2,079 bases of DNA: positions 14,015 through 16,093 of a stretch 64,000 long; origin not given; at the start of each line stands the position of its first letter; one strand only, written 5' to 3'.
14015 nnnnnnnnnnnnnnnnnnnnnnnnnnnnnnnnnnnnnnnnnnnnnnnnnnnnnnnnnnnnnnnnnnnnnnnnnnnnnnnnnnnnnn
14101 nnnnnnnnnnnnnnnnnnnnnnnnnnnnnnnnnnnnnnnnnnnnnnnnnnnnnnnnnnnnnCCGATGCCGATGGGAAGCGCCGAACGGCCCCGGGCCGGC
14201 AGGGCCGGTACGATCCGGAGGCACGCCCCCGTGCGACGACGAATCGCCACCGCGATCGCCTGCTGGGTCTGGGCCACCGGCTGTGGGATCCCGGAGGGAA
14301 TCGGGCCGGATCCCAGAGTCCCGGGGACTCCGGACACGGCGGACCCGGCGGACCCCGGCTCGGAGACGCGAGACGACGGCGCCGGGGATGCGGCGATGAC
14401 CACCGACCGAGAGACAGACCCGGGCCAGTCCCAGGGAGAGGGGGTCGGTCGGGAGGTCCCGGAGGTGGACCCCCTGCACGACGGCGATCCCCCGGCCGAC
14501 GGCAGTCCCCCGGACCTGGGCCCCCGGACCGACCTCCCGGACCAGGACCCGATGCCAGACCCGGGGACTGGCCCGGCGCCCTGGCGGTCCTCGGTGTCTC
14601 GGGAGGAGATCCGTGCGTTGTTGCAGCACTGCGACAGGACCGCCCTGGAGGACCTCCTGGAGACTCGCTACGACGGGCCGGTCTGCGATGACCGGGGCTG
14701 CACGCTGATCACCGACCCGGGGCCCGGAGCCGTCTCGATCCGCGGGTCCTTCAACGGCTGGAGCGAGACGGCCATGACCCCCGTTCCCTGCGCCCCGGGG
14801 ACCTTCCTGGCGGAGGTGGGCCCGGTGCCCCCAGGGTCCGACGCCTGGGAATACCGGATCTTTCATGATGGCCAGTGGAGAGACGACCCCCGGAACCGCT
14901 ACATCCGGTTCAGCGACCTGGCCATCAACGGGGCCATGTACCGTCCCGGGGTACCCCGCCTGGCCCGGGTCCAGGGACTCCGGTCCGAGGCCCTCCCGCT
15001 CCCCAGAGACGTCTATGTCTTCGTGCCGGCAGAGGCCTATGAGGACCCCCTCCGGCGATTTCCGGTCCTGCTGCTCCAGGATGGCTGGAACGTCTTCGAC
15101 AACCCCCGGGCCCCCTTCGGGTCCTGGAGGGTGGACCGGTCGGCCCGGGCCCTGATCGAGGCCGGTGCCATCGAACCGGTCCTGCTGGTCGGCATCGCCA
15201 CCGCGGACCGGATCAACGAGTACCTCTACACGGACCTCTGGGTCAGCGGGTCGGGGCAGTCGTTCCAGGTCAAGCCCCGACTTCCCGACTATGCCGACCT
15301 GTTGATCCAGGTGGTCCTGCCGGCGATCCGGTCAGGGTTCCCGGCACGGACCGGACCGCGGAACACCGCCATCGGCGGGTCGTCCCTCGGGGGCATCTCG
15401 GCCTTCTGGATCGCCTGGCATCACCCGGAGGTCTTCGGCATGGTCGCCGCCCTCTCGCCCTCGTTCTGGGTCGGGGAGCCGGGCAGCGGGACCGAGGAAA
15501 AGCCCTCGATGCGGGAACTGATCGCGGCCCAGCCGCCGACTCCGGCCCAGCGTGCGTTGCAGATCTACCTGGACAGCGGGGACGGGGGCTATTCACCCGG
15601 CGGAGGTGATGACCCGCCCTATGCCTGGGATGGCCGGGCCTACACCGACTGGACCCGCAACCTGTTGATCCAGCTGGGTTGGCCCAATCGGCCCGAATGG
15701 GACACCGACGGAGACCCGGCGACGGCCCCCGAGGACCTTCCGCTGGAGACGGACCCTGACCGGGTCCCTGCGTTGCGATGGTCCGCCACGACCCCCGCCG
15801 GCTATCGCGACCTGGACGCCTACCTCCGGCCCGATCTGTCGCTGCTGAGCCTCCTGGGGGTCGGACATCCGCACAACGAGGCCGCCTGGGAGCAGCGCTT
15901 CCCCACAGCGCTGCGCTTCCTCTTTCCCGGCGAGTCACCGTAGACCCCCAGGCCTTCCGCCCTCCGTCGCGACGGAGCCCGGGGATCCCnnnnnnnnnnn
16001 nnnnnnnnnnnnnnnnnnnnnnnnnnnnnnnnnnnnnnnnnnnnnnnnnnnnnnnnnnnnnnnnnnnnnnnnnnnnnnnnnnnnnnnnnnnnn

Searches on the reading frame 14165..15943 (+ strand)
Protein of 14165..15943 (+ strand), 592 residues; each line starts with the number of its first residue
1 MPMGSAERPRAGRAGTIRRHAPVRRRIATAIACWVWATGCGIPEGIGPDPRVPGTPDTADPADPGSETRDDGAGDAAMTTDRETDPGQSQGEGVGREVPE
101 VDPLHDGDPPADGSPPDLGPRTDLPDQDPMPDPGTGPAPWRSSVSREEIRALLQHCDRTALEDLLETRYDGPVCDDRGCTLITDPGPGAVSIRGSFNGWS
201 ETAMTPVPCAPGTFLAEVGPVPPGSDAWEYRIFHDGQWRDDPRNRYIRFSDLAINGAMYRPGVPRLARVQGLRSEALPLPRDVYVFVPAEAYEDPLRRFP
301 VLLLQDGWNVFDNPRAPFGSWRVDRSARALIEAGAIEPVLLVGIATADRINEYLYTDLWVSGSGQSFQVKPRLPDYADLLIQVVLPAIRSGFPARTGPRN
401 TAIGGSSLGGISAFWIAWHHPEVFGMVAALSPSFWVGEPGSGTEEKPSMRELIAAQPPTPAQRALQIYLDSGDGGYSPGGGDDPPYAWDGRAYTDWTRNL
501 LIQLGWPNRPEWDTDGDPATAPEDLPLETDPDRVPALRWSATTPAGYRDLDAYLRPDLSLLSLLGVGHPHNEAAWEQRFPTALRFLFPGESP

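Call 59: search_protein_families(library=ncbifam, proteins=[window:14165-15943:+], max_evalue=0.01)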
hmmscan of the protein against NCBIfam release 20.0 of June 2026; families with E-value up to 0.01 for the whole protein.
window:14165-15943:+ (592 aa): 4 families
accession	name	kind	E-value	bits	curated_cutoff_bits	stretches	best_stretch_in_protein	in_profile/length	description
NF007758.0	PRK10439.1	equivalog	2e-11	43.5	222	1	375-472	268-361/418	enterochelin esterase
NF041944.1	Xylase_Ferestase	equivalog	5.2e-07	28.2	1200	1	283-432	484-622/694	bifunctional endo-1,4-beta-xylanase/feruloyl esterase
NF058612.1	GTNG0744Estse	equivalog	0.00047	20.2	450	1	283-432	24-154/242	GTNG_0744 family esterase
TIGR02821.1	fghA_ester_D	equivalog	0.0096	15.5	281.7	0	389-432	130-171/275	S-formylglutathione hydrolase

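Call 60: search_protein_families(library=pfam, proteins=[window:14165-15943:+], max_evalue=0.01)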
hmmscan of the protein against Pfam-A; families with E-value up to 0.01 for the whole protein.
window:14165-15943:+ (592 aa): 1 family
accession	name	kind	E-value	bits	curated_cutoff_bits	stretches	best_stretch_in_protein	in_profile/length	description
PF00756.26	Esterase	-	2.4e-21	77.1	22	1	274-474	1-193/251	Putative esterase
